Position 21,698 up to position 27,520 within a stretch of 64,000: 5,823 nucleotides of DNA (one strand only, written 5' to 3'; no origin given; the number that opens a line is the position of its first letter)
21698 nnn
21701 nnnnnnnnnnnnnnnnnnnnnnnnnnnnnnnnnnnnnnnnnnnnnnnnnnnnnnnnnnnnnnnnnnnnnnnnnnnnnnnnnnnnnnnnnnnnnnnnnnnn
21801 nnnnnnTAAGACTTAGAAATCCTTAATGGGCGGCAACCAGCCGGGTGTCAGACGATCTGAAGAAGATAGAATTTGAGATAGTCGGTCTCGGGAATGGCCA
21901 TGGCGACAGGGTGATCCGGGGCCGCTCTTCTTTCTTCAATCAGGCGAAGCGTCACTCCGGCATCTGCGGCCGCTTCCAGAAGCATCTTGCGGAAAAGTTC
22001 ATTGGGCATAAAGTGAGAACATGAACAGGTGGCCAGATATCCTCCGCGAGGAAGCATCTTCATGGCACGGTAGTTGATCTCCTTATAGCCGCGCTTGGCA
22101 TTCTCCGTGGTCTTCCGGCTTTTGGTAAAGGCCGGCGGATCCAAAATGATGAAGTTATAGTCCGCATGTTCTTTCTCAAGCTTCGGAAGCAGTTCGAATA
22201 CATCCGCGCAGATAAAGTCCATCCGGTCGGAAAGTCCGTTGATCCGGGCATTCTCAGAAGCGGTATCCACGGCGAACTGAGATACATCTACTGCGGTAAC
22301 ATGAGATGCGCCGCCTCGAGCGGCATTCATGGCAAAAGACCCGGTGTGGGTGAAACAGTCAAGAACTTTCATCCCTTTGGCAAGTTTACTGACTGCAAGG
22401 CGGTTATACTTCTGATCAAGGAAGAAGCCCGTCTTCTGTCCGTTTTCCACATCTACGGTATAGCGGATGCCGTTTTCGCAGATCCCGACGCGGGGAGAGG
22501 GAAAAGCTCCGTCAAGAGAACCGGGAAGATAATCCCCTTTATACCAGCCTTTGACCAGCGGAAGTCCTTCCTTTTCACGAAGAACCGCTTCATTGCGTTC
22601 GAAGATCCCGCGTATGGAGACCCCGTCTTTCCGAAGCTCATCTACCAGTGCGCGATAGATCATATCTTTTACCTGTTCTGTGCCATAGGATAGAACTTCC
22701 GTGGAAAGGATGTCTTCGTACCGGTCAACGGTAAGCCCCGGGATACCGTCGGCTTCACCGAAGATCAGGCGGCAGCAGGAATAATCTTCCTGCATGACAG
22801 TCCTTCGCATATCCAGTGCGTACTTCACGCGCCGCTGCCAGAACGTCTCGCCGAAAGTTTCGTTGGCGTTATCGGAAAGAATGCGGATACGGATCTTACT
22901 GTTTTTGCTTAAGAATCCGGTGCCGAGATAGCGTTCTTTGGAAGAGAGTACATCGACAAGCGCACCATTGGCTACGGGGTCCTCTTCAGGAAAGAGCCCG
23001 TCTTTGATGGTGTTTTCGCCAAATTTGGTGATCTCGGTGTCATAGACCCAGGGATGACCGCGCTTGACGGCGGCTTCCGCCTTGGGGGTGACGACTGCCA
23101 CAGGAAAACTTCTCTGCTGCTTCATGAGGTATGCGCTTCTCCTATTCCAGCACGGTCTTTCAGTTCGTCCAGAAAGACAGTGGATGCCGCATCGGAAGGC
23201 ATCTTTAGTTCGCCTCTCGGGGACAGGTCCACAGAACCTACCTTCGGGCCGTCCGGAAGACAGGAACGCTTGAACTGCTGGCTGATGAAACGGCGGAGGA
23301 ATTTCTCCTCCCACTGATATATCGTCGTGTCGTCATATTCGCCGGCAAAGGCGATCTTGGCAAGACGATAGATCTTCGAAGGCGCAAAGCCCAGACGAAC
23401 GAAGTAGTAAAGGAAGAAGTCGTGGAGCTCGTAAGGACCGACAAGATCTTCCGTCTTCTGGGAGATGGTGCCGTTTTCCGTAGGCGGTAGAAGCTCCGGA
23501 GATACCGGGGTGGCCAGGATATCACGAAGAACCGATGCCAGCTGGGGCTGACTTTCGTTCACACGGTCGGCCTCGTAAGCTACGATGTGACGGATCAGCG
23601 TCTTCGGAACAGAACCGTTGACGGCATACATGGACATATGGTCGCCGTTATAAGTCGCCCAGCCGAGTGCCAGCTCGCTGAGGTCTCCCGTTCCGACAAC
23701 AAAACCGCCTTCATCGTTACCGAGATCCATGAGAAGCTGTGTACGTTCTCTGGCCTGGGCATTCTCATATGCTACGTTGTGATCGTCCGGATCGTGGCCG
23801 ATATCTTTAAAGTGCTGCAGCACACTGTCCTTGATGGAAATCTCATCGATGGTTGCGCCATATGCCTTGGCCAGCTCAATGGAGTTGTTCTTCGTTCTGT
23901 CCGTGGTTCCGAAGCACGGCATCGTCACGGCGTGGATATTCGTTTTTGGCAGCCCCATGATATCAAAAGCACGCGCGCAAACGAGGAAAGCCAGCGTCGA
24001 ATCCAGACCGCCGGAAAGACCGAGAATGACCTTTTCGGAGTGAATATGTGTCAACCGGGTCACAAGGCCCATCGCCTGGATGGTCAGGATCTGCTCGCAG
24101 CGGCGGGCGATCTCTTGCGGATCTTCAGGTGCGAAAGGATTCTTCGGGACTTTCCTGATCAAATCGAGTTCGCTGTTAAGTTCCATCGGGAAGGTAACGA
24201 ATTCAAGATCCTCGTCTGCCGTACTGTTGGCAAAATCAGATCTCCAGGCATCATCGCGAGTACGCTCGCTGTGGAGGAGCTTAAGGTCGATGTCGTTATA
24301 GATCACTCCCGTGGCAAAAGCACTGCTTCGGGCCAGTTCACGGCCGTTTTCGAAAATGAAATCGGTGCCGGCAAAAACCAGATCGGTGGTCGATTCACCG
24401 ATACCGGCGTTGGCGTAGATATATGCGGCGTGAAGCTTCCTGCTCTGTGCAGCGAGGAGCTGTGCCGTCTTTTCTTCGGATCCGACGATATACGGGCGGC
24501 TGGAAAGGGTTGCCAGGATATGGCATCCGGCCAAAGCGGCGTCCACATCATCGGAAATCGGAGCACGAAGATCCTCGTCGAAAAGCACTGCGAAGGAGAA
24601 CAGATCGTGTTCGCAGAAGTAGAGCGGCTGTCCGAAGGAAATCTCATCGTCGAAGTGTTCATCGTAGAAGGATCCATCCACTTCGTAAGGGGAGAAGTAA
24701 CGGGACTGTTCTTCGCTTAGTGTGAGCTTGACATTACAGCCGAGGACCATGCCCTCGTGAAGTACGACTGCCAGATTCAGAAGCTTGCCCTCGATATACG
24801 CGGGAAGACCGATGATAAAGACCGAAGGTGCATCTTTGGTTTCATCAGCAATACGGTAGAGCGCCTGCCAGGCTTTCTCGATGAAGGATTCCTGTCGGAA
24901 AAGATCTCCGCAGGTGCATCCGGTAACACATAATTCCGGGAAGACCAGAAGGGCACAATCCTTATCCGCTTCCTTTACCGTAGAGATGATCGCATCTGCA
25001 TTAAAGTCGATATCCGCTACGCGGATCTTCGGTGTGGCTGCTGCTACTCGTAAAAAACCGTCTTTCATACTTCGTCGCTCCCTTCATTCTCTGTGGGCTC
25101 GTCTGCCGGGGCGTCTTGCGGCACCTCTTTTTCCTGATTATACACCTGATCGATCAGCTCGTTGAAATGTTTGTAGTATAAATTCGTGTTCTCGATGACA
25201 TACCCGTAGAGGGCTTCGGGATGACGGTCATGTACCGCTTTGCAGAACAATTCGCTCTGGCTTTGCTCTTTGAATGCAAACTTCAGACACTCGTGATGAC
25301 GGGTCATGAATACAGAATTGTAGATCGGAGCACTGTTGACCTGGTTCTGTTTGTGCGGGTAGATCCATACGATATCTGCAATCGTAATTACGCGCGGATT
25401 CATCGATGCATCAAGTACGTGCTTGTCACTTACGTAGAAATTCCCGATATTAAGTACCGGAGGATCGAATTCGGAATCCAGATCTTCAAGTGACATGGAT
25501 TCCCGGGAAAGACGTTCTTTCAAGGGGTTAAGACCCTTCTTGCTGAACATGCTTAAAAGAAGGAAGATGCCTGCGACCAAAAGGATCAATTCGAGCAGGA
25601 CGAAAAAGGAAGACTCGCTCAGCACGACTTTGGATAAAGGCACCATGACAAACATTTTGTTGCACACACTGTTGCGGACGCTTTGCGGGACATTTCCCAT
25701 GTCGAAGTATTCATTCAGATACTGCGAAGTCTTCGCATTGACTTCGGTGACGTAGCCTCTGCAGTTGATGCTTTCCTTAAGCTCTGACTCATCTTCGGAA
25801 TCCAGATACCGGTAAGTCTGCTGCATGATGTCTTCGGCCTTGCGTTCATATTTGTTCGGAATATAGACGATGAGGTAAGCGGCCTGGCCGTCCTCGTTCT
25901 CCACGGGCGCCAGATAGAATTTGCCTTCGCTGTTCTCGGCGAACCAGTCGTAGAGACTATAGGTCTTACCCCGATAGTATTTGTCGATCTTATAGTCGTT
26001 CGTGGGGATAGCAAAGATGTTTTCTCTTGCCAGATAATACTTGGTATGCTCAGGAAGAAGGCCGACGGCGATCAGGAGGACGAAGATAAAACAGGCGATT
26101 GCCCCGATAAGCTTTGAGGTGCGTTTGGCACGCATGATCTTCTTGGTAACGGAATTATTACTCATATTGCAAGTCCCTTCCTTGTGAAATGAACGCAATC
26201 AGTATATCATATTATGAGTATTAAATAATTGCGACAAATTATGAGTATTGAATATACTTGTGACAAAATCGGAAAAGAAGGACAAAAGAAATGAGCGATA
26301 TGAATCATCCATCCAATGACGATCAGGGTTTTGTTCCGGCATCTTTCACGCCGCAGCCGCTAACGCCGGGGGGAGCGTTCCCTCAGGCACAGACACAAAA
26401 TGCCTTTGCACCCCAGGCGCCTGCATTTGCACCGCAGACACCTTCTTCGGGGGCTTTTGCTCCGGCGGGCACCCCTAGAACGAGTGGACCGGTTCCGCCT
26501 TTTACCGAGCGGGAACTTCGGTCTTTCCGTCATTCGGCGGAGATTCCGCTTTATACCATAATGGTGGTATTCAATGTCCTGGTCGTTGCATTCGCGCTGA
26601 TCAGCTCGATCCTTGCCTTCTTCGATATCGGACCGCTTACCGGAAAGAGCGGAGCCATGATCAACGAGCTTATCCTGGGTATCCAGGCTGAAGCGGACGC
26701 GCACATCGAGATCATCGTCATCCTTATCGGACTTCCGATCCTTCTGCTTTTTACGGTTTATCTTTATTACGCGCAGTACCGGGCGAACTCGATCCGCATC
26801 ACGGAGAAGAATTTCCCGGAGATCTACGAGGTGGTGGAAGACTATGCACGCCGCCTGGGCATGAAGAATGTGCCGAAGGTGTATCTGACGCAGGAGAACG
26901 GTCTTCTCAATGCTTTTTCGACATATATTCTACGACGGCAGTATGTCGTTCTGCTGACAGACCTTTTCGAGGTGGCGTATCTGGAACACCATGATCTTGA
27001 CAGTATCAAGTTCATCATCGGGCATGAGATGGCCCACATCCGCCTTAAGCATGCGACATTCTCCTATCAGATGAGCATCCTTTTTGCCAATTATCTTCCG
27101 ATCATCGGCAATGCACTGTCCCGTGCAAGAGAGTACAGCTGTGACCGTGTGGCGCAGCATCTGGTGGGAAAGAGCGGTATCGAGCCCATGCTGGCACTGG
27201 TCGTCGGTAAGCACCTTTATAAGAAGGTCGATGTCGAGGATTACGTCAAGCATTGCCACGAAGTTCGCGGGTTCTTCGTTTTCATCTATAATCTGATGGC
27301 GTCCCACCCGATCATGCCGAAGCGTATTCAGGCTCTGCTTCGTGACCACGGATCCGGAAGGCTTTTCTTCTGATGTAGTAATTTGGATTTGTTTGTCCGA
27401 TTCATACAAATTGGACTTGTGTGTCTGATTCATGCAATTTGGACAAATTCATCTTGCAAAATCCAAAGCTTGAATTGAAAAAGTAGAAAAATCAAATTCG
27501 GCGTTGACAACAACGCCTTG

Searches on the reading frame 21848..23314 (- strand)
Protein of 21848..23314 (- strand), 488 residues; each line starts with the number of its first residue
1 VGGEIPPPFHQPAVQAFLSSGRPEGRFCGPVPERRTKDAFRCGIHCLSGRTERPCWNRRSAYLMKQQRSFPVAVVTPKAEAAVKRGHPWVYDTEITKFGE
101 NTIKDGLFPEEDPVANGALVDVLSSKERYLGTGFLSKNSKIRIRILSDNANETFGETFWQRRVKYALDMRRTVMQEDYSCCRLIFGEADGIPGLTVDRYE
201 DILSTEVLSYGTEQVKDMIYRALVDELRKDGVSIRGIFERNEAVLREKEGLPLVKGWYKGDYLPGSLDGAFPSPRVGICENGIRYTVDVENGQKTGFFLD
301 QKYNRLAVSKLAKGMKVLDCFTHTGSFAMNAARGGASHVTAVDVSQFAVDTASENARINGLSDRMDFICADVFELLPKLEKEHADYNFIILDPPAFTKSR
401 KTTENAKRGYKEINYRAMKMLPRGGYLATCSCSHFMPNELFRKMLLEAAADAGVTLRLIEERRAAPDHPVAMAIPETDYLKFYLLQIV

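Call 13: search_protein_families(library=pfam, proteins=[window:21848-23314:-], max_evalue=0.001)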
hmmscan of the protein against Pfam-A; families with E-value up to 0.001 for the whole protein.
window:21848-23314:- (488 aa): 12 families
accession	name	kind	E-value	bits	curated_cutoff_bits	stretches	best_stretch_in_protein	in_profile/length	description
PF10672.15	Methyltrans_SAM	-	3.7e-27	95.8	27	1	273-463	83-266/286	S-adenosylmethionine-dependent methyltransferase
PF17785.7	PUA_3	-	3.9e-18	65.4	22.6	1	75-147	3-63/64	PUA-like domain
PF13847.12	Methyltransf_31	-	3.9e-11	43.3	27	1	313-433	3-113/145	Methyltransferase domain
PF03602.21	Cons_hypoth95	-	4.4e-10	39.9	24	1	312-397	40-124/182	Conserved hypothetical protein 95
PF02475.24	TRM5-TYW2_MTfase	-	3.7e-08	33.9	28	1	280-380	5-104/164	TRM5/TYW2 methyltransferase domain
PF05175.20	MTS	-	1.3e-07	31.8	23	1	309-440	25-149/170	Methyltransferase small domain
PF13649.12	Methyltransf_25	-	2.1e-07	32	27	1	317-390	1-71/97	Methyltransferase domain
PF09445.16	Methyltransf_15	-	5.5e-07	29.7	22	1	316-395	3-81/165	RNA cap guanine-N2 methyltransferase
PF06325.19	PrmA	-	1.4e-06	28.5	22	1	312-367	160-215/296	Ribosomal protein L11 methyltransferase (PrmA)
PF01170.24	UPF0020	-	1.3e-05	25.4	22.3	1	337-447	77-182/197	RMKL-like, methyltransferase domain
PF02005.22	TRM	-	0.00022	21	27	1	304-393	40-128/376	N2,N2-dimethylguanosine tRNA methyltransferase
PF08241.18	Methyltransf_11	-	0.00068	20.7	21.2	0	324-386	7-63/95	Methyltransferase domain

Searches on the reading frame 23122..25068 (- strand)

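Call 13: search_protein_families(library=pfam, proteins=[window:23122-25068:-], max_evalue=0.001)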
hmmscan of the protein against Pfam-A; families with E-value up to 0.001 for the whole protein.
window:23122-25068:- (648 aa): 2 families
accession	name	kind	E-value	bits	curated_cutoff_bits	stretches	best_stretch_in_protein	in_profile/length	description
PF02540.23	NAD_synthase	-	2.5e-26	92.7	21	1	337-498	11-165/242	NAD synthase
PF00795.27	CN_hydrolase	-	4.4e-10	39.8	23.2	1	7-266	1-252/256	Carbon-nitrogen hydrolase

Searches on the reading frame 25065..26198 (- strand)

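Call 13: search_protein_families(library=pfam, proteins=[window:25065-26198:-], max_evalue=0.001)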
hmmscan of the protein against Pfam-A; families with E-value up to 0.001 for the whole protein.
window:25065-26198:- (377 aa): 1 family
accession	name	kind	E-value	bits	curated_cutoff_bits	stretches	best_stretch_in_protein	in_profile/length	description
PF20456.3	DUF6709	-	7.4e-27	94.7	27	1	26-341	9-339/339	Family of unknown function (DUF6709)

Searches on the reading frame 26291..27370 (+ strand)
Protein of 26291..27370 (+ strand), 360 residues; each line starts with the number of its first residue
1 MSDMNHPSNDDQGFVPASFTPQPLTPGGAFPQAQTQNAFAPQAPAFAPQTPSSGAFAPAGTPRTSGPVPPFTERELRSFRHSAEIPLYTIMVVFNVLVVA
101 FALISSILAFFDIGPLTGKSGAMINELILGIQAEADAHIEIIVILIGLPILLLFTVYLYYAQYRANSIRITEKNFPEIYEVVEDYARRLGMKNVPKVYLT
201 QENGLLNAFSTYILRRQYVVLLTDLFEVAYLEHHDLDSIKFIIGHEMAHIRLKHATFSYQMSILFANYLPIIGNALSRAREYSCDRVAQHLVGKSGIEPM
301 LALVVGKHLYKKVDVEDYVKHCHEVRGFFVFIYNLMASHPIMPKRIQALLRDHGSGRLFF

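Call 78: search_protein_families(library=pfam, proteins=[window:26291-27370:+], max_evalue=0.00001)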
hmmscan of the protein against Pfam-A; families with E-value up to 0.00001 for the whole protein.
window:26291-27370:+ (360 aa): 1 family
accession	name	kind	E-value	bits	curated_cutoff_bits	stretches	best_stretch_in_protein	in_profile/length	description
PF01435.24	Peptidase_M48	-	5.9e-22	78.8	20.3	2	173-261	2-87/186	Peptidase family M48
